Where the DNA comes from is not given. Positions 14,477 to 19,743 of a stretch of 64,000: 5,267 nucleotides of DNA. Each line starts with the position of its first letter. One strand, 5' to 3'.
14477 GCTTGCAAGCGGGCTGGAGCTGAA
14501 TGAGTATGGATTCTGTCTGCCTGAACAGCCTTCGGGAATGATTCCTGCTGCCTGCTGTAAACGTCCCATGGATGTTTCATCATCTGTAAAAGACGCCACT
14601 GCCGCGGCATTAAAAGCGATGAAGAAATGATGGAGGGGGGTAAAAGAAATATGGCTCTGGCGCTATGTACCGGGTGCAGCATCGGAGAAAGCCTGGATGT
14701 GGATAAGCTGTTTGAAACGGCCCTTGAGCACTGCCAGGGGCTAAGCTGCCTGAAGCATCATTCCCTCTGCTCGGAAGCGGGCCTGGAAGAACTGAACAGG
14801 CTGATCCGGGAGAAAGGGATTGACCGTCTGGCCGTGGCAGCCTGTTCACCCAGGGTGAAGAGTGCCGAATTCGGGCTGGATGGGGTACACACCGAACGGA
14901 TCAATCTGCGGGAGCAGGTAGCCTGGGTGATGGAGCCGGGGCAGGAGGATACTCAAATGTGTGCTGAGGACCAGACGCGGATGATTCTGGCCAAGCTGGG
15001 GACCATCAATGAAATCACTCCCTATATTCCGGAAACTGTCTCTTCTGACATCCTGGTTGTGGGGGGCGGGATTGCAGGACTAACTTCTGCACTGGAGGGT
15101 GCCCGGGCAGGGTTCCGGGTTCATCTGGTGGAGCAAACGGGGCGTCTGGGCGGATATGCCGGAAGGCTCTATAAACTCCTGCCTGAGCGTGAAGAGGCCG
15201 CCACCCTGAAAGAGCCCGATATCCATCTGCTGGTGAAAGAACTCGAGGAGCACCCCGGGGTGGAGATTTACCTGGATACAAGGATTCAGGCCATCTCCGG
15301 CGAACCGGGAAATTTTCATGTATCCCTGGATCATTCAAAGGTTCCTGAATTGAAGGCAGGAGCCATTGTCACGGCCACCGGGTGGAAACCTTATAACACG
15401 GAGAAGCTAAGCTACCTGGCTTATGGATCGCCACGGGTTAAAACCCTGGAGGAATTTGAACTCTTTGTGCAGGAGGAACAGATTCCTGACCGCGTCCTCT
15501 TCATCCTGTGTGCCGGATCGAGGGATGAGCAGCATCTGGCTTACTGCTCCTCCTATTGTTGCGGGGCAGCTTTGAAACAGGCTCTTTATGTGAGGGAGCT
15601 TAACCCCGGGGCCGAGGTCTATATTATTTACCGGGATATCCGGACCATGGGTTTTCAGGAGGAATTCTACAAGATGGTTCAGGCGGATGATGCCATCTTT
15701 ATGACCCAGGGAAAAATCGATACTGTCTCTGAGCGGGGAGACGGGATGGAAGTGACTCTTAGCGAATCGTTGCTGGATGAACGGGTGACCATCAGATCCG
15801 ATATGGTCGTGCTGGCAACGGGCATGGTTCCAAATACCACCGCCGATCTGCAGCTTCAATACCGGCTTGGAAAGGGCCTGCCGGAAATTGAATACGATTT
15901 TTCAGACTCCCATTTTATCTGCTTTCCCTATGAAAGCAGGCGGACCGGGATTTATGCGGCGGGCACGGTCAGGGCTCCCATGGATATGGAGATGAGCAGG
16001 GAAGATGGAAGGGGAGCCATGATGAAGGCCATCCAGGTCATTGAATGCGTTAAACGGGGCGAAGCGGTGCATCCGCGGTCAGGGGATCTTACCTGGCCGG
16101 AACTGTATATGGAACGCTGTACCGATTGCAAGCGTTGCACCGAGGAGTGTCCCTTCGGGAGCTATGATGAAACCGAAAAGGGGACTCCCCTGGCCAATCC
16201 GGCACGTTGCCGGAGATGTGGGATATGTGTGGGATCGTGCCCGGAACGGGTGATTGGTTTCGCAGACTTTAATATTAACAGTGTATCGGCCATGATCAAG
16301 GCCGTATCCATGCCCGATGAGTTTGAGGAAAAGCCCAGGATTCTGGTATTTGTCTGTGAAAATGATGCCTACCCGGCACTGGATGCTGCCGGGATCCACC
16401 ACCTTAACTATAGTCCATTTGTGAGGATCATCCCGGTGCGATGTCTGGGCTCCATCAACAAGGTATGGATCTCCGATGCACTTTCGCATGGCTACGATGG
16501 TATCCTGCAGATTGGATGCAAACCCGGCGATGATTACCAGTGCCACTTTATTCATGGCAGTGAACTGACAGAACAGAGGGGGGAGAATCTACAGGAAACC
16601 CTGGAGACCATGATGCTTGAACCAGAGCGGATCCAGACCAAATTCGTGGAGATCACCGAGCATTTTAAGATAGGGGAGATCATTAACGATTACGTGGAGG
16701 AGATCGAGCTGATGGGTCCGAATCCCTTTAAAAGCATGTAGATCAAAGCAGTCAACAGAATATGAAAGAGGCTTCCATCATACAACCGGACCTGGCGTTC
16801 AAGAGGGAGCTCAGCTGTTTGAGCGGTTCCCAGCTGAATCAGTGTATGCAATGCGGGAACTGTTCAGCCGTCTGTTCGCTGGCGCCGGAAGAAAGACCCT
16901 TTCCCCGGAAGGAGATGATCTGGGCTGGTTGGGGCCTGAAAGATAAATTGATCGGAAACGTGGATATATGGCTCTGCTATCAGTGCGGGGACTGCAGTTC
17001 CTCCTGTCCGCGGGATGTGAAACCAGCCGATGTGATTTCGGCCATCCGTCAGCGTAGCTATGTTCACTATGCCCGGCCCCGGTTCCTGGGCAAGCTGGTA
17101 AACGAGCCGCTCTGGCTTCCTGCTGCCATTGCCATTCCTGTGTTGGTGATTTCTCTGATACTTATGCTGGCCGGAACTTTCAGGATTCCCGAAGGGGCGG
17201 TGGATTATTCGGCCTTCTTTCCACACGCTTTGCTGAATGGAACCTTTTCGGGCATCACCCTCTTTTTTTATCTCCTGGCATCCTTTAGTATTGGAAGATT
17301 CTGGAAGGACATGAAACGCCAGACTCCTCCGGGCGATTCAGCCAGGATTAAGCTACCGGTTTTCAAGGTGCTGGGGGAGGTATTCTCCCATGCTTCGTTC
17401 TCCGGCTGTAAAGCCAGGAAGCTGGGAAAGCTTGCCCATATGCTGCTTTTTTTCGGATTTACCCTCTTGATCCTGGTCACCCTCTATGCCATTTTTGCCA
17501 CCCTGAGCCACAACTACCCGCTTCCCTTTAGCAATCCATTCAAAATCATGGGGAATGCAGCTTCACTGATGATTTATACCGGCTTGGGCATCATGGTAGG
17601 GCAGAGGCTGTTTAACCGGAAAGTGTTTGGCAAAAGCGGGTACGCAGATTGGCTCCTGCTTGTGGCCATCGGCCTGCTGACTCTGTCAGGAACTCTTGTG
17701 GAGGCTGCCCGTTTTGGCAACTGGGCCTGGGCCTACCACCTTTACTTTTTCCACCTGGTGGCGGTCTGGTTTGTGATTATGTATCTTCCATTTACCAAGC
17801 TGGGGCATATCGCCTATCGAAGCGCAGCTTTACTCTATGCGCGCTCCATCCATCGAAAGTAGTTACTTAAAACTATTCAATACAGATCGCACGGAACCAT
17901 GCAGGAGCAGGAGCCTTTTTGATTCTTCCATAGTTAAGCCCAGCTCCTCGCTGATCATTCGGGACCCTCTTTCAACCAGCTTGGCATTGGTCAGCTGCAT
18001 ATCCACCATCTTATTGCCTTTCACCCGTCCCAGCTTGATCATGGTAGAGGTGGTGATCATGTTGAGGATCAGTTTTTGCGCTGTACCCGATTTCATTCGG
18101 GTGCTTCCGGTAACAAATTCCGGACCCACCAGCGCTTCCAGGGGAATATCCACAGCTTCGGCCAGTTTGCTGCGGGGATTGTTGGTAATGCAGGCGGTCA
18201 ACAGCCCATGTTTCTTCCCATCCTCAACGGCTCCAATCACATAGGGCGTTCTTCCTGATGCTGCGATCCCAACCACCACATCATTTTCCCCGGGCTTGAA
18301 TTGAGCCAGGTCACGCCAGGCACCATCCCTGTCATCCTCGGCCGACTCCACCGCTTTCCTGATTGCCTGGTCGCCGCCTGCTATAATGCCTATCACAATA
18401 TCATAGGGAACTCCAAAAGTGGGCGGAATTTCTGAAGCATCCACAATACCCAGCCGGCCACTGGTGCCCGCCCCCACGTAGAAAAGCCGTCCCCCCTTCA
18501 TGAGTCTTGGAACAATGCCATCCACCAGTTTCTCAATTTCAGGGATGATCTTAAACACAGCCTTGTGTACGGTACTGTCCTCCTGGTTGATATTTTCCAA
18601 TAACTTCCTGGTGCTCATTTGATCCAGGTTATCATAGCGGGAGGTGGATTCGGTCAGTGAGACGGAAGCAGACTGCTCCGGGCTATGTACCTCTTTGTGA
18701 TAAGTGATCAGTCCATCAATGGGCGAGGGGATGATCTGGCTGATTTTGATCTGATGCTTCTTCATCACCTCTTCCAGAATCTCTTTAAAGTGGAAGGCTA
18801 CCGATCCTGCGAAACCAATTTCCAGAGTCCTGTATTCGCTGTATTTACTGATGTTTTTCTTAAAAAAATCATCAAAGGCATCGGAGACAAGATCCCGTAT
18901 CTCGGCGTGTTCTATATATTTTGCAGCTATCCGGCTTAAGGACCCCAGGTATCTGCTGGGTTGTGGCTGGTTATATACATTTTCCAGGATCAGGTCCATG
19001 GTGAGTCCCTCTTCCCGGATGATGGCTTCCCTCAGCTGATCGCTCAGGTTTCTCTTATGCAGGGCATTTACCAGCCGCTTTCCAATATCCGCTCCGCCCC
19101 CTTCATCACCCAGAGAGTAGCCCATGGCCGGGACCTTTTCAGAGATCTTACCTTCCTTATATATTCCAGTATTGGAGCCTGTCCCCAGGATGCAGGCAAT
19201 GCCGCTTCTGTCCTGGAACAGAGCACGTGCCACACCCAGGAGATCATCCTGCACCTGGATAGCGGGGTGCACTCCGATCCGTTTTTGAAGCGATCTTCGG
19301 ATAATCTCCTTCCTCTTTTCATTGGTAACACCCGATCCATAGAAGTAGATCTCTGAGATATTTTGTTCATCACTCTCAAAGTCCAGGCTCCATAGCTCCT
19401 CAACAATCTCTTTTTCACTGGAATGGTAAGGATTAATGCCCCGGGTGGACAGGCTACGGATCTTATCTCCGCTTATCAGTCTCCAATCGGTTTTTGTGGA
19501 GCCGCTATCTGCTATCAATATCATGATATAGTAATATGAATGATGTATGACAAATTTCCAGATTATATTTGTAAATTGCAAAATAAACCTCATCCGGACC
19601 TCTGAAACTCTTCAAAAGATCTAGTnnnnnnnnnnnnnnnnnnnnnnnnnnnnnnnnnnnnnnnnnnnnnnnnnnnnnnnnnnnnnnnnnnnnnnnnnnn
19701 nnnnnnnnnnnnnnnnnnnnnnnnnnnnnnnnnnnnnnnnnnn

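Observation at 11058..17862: Complete aprBA-qmoABC dissimilatory APS-reductase module in a Bacteroidota-style chromosome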

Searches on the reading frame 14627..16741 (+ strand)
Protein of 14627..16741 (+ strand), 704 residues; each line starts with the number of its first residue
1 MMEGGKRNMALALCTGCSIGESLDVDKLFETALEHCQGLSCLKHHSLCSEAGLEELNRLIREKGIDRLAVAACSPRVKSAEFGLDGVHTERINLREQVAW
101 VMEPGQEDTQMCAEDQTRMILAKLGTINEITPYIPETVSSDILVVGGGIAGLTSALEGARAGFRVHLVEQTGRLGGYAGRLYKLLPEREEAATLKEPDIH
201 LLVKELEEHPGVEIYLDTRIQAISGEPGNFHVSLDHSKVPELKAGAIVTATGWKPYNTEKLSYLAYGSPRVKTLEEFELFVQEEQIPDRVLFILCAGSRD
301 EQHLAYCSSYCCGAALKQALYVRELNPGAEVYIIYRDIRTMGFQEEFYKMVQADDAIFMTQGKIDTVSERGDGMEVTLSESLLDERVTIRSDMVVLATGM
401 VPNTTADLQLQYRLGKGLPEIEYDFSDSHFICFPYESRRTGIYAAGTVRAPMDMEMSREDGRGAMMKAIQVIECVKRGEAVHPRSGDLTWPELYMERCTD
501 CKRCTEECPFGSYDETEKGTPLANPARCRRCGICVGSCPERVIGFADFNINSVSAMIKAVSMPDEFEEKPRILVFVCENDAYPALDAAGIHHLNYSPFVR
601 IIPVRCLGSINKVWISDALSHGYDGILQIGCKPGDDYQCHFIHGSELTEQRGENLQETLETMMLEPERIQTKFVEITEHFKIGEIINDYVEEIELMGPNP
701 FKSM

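Call 3: search_protein_families(library=ncbifam, proteins=[window:14627-16741:+])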
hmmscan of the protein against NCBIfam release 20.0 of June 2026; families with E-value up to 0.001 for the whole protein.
window:14627-16741:+ (704 aa): 83 families (the best 25 are shown)
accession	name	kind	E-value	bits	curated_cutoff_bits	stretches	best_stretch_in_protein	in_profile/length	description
NF040770.1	hetero_SS_HdrA2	exception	6.3e-110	368.5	1100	2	241-699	315-774/777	CoB-CoM heterodisulfide reductase HdrA2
NF041778.1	hetero_SS_HdrA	equivalog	6e-72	242.6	1400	2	239-660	323-741/771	ferredoxin:CoB-CoM heterodisulfide reductase subunit HdrA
NF041891.1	hdrA_Methbact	equivalog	2.7e-71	240.8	1300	2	281-694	366-759/762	ferredoxin:CoB-CoM heterodisulfide reductase subunit HdrA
NF045873.1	F420_non_VhuD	exception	7.2e-17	61.7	215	1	570-702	2-131/132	F420-non-reducing hydrogenase iron-sulfur subunit VhuD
TIGR02053.1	MerA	equivalog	8.2e-10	38.2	454.45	0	192-265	203-277/465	mercury(II) reductase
NF040864.1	HgcB_ferredoxin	equivalog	7.9e-09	35.3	99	1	492-558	10-75/93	mercury methylation ferredoxin HgcB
NF004943.0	PRK06292.2-1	equivalog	3.1e-08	32.8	432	0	140-176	4-40/456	dihydrolipoyl dehydrogenase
TIGR01350.1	lipoamide_DH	equivalog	3.3e-08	32.7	408.8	0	140-176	2-37/461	dihydrolipoyl dehydrogenase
TIGR01372.1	soxA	subfamily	1.3e-07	29.9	1164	1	136-178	165-207/996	sarcosine oxidase subunit alpha family protein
TIGR01292.1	TRX_reduct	equivalog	2.7e-07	29.7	343.45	0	141-255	2-112/300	thioredoxin-disulfide reductase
NF006021.0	PRK08163.1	equivalog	2.9e-07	29.8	459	1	139-175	5-41/398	3-hydroxybenzoate 6-monooxygenase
NF003585.0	PRK05249.1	equivalog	3e-07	29.4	465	0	138-177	5-44/464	Si-specific NAD(P)(+) transhydrogenase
TIGR03997.1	mycofact_OYE_2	equivalog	4.5e-07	28.6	793.15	1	136-220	376-454/645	mycofactocin system FadH/OYE family oxidoreductase 2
NF040684.1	PorD_Arch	equivalog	7.9e-07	29.1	120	1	490-543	26-79/85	pyruvate synthase subunit PorD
TIGR03467.1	HpnE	equivalog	8.3e-07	28.7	283.05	1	143-179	2-38/430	hydroxysqualene dehydroxylase HpnE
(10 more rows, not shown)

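Call 4: search_protein_families(library=pfam, proteins=[window:14627-16741:+])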
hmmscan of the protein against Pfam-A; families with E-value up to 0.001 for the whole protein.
window:14627-16741:+ (704 aa): 20 families
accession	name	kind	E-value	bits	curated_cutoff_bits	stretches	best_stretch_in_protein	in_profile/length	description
PF02662.21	FlpD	-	9.3e-39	132.7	22.3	1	572-697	1-123/123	Methyl-viologen-reducing hydrogenase, delta subunit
PF07992.20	Pyr_redox_2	-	5.4e-17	62.6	26.1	1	141-449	2-277/291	Pyridine nucleotide-disulphide oxidoreductase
PF01266.30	DAO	-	4.8e-09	36.6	27.9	1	141-182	1-43/353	FAD dependent oxidoreductase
PF12831.13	FAD_oxidored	-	3.1e-08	33.8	27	1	141-178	1-38/416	FAD dependent oxidoreductase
PF13187.11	Fer4_9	-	2.3e-07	31.2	27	1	497-543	1-52/52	4Fe-4S dicluster domain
PF00890.30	FAD_binding_2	-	3.6e-07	30.2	20.4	1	141-176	1-36/414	FAD binding domain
PF12837.12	Fer4_6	-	7e-07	29.3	25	0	496-511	7-22/24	4Fe-4S binding domain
PF12797.12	Fer4_2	-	2.1e-06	27.8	24.5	0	495-510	7-22/22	4Fe-4S binding domain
PF00037.32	Fer4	-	2.6e-06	27.4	21.1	1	494-511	4-21/24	4Fe-4S binding domain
PF13237.11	Fer4_10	-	3.7e-06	27.2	25.5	1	496-539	7-53/53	4Fe-4S dicluster domain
PF13450.12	NAD_binding_8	-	4.3e-06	27.4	21.9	1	144-178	1-35/68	NAD(P)-binding Rossmann-like domain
PF03486.20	HI0933_like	-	7.3e-06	26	50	0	141-175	2-36/244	HI0933-like protein Rossmann domain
PF01134.28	GIDA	-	5.9e-05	22.7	22.1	0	141-171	1-32/391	Glucose inhibited division protein A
PF13183.11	Fer4_8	-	9.6e-05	23.3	27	0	491-511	47-67/68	4Fe-4S dicluster domain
PF13484.11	Fer4_16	-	0.00012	23.3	30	0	527-552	1-26/66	4Fe-4S double cluster binding domain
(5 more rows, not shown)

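Call 29: search_solved_structures(query=window:14627-16741:+, max_evalue=1e-10)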
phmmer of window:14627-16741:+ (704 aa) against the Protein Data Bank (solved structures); distinct sequences matched with E-value up to 1e-10: 12.
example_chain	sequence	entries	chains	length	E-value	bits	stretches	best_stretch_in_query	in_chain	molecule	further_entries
8rvu_a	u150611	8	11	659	5.3e-56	193.3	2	240-560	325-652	H(2):CoB-CoM heterodisulfide,ferredoxin reductase subunit A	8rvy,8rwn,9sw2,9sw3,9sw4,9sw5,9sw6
7bkb_A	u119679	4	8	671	6.6e-56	193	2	285-559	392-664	CoB--CoM heterodisulfide reductase iron-sulfur subunit A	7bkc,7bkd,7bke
8rvv_A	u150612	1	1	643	8.4e-56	192.7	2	240-559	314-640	H(2):CoB-CoM heterodisulfide,ferredoxin reductase subunit A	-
5odc_A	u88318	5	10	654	5.3e-52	180.1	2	282-544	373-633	Heterodisulfide reductase, subunit A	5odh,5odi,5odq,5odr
9sfi_A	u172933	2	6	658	2.9e-46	161.1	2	241-559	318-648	CoB--CoM heterodisulfide reductase iron-sulfur subunit A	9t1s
6tjr_A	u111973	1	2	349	4.7e-27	97.6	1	141-477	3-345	Fumarate reductase/succinate dehydrogenase flavoprotein domain protein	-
7bkb_F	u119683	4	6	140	7.3e-18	67.3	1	568-703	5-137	F420-non-reducing hydrogenase subunit D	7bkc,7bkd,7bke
5odc_D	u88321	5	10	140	3.4e-17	65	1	567-702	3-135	Methyl-viologen reducing hydrogenase subunit D | Methyl-viologen reducing hydrogenase, subunit D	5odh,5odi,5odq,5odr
8rvu_F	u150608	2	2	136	3e-15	58.6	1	569-698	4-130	Methyl viologen-reducing hydrogenase, subunit D-related protein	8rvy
8rvv_F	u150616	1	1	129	5.2e-15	57.8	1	569-698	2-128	Methyl viologen-reducing hydrogenase, subunit D-related protein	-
9sw2_D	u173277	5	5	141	2.6e-14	55.6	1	567-703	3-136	F420-non-reducing hydrogenase iron-sulfur subunit D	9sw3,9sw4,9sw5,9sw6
9sfi_K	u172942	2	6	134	9.3e-13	50.4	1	569-702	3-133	F420-non-reducing hydrogenase subunit delta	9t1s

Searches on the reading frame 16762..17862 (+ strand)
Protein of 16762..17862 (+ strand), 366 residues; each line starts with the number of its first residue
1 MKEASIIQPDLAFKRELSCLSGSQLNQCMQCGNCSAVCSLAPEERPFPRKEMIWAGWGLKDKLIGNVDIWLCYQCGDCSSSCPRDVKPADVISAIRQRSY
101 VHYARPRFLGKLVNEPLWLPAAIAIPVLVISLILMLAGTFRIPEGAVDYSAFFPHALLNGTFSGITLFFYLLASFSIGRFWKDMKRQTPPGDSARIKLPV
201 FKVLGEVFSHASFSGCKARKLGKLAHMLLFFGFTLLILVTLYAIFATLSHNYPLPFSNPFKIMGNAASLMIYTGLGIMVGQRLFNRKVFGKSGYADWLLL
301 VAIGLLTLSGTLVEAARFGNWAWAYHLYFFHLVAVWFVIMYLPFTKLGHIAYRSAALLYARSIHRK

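Call 3: search_protein_families(library=ncbifam, proteins=[window:16762-17862:+])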
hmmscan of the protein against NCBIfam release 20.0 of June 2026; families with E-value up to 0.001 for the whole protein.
window:16762-17862:+ (366 aa): 15 families
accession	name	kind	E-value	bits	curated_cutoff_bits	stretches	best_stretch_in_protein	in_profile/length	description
NF038018.1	qmoC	equivalog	2e-103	346.6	300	1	9-359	1-360/360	quinone-interacting membrane-bound oxidoreductase complex subunit QmoC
NF011607.0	PRK15033.1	subfamily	2.7e-19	69.4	524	1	71-360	68-374/389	tricarballylate utilization 4Fe-4S protein TcuB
TIGR03290.1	CoB_CoM_SS_C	equivalog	5e-15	55.7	160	1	26-98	2-74/144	CoB--CoM heterodisulfide reductase subunit C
TIGR02484.1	CitB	equivalog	1.5e-13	50.7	246.6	1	25-361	13-356/372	tricarballylate utilization 4Fe-4S protein TcuB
NF041890.1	hdrC_Methbact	equivalog_domain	2.3e-10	40.3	270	1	22-99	25-101/192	ferredoxin:CoB-CoM heterodisulfide reductase subunit HdrC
NF041779.1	hetero_SS_HdrC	equivalog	7e-08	32.2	350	1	22-97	27-101/198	ferredoxin:CoB-CoM heterodisulfide reductase subunit HdrC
NF008369.0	PRK11168.1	equivalog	4.1e-07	29.2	278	1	23-100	8-88/401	anaerobic glycerol-3-phosphate dehydrogenase subunit C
NF009226.0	PRK12576.1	equivalog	8.3e-07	28.6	344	1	68-104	206-242/317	succinate dehydrogenase/fumarate reductase iron-sulfur subunit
TIGR00384.1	dhsB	subfamily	2.3e-06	27.2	88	1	65-96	191-222/222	succinate dehydrogenase and fumarate reductase iron-sulfur protein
TIGR03379.1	glycerol3P_GlpC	equivalog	1e-05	24.5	279.9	1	25-99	4-81/397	anaerobic glycerol-3-phosphate dehydrogenase subunit GlpC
NF004616.0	PRK05950.1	subfamily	2.1e-05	23.8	228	1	63-98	197-232/238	succinate dehydrogenase iron-sulfur subunit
TIGR00314.1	cdhA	equivalog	7e-05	20.8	781.3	1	25-100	398-467/784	CO dehydrogenase/acetyl-CoA synthase complex subunit alpha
NF045723.1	memb_anch_TmcC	equivalog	0.00044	19.8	240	1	236-354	83-199/218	TmcC family electron transfer complex membrane anchor subunit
NF009227.0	PRK12577.1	equivalog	0.00082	18.1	349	1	67-98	206-237/330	succinate dehydrogenase/fumarate reductase iron-sulfur subunit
NF007204.0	PRK09625.1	equivalog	0.00085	19.4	125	0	6-42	69-105/133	pyruvate flavodoxin oxidoreductase subunit delta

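Call 4: search_protein_families(library=pfam, proteins=[window:16762-17862:+])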
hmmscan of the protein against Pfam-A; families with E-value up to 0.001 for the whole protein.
window:16762-17862:+ (366 aa): 5 families
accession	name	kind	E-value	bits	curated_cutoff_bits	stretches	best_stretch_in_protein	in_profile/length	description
PF13183.11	Fer4_8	-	5.7e-09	36.8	27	1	25-86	2-68/68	4Fe-4S dicluster domain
PF13187.11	Fer4_9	-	2.5e-06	27.9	27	1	27-85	1-50/52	4Fe-4S dicluster domain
PF12838.12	Fer4_7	-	2.9e-06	28.1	27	1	27-86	1-52/52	4Fe-4S dicluster domain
PF13534.11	Fer4_17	-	4e-05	24.5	22.2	1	27-86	1-60/61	4Fe-4S dicluster domain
PF25160.1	LdpA_Fe-S-bd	-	0.00017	21.7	27.6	0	71-85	27-41/49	LdpA Fe-S cluster-binding domain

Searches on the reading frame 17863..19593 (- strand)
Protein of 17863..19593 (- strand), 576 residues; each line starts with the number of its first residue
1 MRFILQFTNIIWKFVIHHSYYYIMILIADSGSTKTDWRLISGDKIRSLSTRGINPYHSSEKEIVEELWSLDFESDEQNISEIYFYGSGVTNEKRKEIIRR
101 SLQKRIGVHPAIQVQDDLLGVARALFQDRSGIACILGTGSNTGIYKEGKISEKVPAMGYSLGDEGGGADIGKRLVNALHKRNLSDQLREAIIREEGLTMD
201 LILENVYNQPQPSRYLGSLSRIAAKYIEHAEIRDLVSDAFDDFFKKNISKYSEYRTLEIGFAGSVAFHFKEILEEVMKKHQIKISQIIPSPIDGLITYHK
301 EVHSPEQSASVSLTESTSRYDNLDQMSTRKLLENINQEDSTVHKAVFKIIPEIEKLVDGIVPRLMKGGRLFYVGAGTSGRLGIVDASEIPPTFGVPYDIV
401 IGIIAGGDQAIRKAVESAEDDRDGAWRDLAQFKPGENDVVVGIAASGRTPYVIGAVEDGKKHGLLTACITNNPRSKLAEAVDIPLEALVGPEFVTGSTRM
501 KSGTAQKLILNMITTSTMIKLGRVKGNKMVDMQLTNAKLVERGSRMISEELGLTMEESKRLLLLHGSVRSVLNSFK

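Call 3: search_protein_families(library=ncbifam, proteins=[window:17863-19593:-])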
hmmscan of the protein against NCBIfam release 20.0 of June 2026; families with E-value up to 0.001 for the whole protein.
window:17863-19593:- (576 aa): 11 families
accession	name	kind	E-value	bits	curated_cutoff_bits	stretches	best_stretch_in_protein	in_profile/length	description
NF003915.0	PRK05441.1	subfamily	5.5e-108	360.5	168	1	314-563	9-258/300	N-acetylmuramic acid 6-phosphate etherase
NF009222.0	PRK12570.1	subfamily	1.8e-95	319.3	255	1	318-562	20-264/307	N-acetylmuramic acid 6-phosphate etherase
TIGR00274.1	TIGR00274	equivalog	1.4e-89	300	302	1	316-563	5-253/291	N-acetylmuramic acid 6-phosphate etherase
TIGR01135.1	glmS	equivalog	1.4e-06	27.1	418.05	1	435-533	337-433/607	glutamine--fructose-6-phosphate transaminase (isomerizing)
NF008458.0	PRK11337.1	equivalog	1.7e-06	27.2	378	1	436-484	188-236/293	MurR/RpiR family transcriptional regulator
NF001484.0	PRK00331.1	subfamily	1.1e-05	24.1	381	1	436-537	333-432/601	isomerizing glutamine--fructose-6-phosphate transaminase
NF040776.2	AlsR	equivalog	3.4e-05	22.9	400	1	436-484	176-224/279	transcriptional repressor AlsR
TIGR03127.2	RuMP_HxlB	equivalog_domain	0.00027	20.9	160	0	436-485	72-121/178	6-phospho-3-hexuloisomerase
TIGR00441.1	gmhA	equivalog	0.00029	20.9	209.45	0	436-485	79-128/154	D-sedoheptulose 7-phosphate isomerase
NF046059.1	NagB_SO3506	equivalog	0.00041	19.8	430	1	437-499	87-149/330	glucosamine-6-phosphate deaminase NagB-II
NF046058.1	NagK_SO3507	equivalog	0.00044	19.8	370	1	123-298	114-289/295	N-acetylglucosamine kinase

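Call 4: search_protein_families(library=pfam, proteins=[window:17863-19593:-])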
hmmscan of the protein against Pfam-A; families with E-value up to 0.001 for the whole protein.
window:17863-19593:- (576 aa): 6 families
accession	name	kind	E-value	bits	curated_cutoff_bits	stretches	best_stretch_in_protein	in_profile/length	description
PF22645.1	GKRP_SIS_N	-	1.2e-17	64.1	27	1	353-456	2-109/113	Glucokinase regulatory protein N-terminal SIS domain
PF01380.27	SIS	-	4.8e-07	30.1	25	1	436-514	53-129/131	SIS domain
PF22198.1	GKRP_SIS_2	-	1.7e-05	25.1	27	1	353-409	7-63/191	Glucokinase regulatory protein, second SIS domain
PF13580.11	SIS_2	-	6.2e-05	23.5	27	1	350-470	18-137/138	SIS domain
PF20741.3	GKRP-like_C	-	0.00023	22.1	27.7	1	527-563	2-38/100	C-terminal lid domain of glucokinase regulatory protein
PF04286.17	DUF445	-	0.00052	20.5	33.8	1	172-354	102-283/368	Protein of unknown function (DUF445)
